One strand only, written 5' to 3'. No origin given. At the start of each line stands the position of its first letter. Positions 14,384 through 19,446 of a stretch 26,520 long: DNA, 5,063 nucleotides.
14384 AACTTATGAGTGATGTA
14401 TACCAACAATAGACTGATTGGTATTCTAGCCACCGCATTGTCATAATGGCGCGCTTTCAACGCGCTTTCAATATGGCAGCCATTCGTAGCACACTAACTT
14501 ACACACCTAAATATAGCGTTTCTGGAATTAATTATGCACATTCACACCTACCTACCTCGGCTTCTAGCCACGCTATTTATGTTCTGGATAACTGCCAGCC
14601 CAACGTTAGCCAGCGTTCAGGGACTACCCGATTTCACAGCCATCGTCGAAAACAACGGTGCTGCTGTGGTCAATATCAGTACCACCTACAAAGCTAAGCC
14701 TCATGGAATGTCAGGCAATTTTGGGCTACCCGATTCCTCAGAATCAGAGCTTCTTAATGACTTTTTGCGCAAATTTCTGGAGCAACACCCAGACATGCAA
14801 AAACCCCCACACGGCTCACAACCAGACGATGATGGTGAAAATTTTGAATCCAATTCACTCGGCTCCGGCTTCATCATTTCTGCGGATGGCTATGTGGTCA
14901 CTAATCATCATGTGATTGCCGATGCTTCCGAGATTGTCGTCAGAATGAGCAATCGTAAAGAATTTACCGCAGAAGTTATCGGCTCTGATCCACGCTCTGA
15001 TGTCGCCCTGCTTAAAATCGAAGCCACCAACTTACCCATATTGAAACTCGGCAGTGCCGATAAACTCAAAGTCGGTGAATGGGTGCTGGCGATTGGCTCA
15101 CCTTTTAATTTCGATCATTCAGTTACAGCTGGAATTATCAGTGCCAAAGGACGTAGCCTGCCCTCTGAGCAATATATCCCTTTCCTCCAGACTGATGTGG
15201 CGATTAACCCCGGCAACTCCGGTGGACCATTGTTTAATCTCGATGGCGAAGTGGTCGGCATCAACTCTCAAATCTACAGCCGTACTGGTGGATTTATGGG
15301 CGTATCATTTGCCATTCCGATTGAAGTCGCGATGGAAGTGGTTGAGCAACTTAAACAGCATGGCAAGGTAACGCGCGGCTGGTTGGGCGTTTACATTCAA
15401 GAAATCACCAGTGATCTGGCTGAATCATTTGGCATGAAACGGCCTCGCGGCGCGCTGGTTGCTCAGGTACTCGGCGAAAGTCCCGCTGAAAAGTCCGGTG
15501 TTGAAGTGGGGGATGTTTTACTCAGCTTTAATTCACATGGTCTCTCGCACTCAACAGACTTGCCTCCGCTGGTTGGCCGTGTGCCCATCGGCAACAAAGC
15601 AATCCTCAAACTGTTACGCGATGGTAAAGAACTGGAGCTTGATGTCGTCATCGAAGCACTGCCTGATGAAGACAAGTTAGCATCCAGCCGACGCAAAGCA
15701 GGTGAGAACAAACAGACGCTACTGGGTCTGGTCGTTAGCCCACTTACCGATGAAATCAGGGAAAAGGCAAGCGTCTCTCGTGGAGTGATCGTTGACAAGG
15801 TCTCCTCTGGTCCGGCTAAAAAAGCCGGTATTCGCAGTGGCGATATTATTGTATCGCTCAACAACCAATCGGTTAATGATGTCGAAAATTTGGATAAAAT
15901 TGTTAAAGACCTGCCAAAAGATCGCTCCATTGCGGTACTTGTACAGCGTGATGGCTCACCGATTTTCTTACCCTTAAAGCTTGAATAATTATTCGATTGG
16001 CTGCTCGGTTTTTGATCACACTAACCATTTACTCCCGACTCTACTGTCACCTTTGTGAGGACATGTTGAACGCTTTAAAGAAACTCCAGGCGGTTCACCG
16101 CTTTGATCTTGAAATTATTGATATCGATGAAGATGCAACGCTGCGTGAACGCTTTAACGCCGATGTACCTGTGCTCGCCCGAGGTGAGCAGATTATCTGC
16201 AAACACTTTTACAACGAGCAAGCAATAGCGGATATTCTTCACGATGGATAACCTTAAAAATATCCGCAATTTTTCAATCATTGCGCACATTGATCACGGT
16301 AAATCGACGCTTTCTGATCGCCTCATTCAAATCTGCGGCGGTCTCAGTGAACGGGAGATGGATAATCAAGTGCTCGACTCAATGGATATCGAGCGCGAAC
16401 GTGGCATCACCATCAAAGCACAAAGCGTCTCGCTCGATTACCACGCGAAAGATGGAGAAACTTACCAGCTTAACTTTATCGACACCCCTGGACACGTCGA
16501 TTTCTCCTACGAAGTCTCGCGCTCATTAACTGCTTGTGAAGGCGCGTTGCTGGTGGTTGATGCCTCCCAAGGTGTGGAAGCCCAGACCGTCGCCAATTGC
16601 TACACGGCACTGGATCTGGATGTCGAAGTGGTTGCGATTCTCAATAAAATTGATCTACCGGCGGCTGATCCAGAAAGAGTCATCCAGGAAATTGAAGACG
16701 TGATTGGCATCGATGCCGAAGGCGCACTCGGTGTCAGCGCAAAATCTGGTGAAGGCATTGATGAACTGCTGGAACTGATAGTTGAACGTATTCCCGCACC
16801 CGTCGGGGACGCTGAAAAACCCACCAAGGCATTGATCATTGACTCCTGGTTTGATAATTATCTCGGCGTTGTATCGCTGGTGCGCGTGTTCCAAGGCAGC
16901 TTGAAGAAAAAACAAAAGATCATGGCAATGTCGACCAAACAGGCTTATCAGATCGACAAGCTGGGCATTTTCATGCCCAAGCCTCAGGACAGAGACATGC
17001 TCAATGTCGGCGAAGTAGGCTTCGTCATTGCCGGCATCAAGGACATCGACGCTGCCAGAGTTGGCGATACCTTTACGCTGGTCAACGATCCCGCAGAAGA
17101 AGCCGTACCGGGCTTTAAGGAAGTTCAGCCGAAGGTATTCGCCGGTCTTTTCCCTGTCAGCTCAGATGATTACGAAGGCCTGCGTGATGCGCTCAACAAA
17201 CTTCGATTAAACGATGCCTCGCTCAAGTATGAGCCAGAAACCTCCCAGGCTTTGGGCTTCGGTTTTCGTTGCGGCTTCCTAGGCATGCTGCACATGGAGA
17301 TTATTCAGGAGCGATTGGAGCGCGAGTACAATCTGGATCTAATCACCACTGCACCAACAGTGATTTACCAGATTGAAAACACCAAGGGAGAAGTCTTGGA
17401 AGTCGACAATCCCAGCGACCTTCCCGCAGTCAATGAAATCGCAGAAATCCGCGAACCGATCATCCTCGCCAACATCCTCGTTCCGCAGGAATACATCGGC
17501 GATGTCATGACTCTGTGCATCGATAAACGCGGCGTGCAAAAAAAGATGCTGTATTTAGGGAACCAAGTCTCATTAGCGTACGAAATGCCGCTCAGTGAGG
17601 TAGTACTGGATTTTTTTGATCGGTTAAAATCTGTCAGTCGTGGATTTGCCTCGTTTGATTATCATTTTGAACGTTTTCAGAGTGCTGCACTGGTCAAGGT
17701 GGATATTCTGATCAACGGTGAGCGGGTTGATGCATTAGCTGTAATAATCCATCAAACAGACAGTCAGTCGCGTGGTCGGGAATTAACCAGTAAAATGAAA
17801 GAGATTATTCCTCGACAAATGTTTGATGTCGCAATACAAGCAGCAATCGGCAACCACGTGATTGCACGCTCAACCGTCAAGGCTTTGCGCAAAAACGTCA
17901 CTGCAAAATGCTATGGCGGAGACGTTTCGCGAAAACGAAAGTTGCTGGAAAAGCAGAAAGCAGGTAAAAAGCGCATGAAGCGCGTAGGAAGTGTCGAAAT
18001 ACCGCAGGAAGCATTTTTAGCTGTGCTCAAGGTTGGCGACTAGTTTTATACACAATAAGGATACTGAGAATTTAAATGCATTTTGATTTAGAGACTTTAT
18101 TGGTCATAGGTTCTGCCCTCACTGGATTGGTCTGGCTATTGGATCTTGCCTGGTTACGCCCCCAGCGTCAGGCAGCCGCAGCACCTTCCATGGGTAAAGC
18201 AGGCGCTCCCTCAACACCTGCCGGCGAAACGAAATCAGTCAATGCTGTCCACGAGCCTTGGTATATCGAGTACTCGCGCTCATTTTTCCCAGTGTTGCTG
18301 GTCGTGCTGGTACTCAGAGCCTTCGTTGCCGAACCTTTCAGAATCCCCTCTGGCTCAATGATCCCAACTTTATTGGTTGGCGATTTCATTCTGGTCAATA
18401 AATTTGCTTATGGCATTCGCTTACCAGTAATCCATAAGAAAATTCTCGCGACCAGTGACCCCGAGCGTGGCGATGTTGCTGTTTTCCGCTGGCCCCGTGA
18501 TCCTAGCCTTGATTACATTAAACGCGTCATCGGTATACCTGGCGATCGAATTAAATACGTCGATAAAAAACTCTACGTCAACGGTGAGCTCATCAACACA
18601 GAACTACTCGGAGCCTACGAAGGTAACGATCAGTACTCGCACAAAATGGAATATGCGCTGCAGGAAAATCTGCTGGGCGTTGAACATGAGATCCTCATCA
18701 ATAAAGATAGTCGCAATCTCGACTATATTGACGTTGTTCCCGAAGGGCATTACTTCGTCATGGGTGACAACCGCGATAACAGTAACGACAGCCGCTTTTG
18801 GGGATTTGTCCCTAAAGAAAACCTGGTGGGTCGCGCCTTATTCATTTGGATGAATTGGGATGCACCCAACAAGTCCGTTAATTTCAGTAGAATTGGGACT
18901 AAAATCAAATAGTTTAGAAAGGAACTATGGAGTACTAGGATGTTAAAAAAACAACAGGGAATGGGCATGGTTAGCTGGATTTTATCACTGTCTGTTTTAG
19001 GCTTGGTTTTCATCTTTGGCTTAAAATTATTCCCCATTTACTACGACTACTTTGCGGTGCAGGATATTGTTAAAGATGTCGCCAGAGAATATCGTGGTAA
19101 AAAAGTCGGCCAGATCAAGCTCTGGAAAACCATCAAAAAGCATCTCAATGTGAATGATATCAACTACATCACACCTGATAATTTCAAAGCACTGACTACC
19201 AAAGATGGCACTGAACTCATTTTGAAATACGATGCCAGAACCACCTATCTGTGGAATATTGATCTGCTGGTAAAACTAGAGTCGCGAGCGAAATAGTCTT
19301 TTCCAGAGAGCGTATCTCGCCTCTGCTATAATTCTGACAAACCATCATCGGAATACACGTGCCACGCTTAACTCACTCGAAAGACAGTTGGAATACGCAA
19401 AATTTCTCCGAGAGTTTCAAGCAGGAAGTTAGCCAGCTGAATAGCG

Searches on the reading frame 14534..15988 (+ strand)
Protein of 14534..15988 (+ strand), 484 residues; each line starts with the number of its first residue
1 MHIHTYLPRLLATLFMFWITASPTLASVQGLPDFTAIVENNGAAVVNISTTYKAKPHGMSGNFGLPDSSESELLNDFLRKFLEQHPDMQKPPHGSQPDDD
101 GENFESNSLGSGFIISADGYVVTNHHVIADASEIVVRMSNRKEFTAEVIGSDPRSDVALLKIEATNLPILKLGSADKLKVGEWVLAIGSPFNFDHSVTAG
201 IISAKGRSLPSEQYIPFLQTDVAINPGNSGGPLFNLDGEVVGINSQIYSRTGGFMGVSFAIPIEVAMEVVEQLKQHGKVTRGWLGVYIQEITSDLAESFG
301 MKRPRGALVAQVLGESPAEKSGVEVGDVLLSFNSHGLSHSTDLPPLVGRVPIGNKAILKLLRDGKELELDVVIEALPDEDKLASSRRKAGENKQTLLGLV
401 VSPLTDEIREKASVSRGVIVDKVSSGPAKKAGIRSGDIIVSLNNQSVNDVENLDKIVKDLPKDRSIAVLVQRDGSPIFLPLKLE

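Call 5: search_protein_families(library=pfam, proteins=[window:14534-15988:+], max_evalue=0.001)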
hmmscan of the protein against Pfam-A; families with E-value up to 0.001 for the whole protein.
window:14534-15988:+ (484 aa): 7 families
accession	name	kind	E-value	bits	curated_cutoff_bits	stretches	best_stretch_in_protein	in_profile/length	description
PF13365.12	Trypsin_2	-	9.6e-36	124.1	27.6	1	110-243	1-144/144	Trypsin-like peptidase domain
PF13180.12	PDZ_2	-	8.5e-24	84.1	27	2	284-371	3-78/80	PDZ domain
PF00089.32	Trypsin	-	6.4e-18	65.8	20.6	1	108-263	25-213/220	Trypsin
PF17820.7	PDZ_6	-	5.6e-17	61.7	27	2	426-472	9-54/54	PDZ domain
PF00595.29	PDZ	-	3.1e-15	56.8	23.2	1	393-458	8-68/81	PDZ domain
PF10459.15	Peptidase_S46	-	5.3e-06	25.8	22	0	108-130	47-69/698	Peptidase S46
PF12812.13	PDZ_1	-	0.00035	21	28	1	411-462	26-77/78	PDZ-like domain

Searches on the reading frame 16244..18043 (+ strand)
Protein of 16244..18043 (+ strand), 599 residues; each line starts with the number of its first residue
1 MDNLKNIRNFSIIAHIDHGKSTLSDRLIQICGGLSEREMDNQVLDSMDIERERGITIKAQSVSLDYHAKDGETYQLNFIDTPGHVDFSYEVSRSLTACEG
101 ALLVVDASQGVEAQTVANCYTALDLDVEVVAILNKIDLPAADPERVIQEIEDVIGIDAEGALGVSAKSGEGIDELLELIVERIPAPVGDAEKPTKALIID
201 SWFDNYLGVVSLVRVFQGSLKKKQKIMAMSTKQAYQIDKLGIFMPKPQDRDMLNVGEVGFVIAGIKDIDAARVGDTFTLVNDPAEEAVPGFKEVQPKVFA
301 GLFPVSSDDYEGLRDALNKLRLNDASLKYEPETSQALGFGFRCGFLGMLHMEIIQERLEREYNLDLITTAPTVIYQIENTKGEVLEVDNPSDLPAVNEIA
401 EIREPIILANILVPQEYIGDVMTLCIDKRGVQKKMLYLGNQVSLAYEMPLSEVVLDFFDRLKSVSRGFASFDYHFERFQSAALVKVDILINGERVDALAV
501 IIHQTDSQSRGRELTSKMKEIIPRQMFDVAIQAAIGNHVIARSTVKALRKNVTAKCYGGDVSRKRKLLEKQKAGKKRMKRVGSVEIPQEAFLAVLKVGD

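Call 5: search_protein_families(library=pfam, proteins=[window:16244-18043:+], max_evalue=0.001)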
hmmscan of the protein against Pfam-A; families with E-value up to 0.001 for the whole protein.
window:16244-18043:+ (599 aa): 7 families
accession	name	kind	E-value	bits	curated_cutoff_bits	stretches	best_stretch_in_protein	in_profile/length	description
PF00009.33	GTP_EFTU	-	5.1e-56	189.7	26.5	1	5-184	1-187/188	Elongation factor Tu GTP binding domain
PF06421.17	LepA_C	-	1e-49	167.6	29.7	1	490-596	1-107/107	GTP-binding protein LepA C-terminus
PF00679.30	EFG_C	-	2.4e-19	69.6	27.9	1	402-487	2-87/89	Elongation factor G C-terminus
PF03144.31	GTP_EFTU_D2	-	8.5e-10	39.4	30.3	1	208-278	1-73/73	Elongation factor Tu domain 2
PF14492.12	EFG_III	-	1.8e-06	28.3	27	1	296-368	4-73/75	Elongation Factor G, domain III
PF22042.2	EF-G_D2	-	0.00015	22.2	27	1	194-245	2-51/84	Elongation factor G domain 2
PF01926.29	MMR_HSR1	-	0.00034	21.1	21.9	0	18-135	10-113/113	50S ribosome-binding GTPase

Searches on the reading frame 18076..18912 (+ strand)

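Call 5: search_protein_families(library=pfam, proteins=[window:18076-18912:+], max_evalue=0.001)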
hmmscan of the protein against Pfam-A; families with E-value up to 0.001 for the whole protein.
window:18076-18912:+ (278 aa): 1 family
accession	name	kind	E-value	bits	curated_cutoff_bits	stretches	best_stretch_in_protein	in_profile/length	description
PF10502.14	Peptidase_S26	-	1.3e-58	198.1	22.9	1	64-259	2-168/168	Signal peptidase, peptidase S26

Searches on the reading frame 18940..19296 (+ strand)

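Call 5: search_protein_families(library=pfam, proteins=[window:18940-19296:+], max_evalue=0.001)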
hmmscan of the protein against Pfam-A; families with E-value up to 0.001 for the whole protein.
window:18940-19296:+ (118 aa): 1 family
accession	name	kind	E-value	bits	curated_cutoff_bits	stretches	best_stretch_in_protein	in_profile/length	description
PF16137.10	DUF4845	-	4.9e-15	56.6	27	1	29-112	1-84/85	Domain of unknown function (DUF4845)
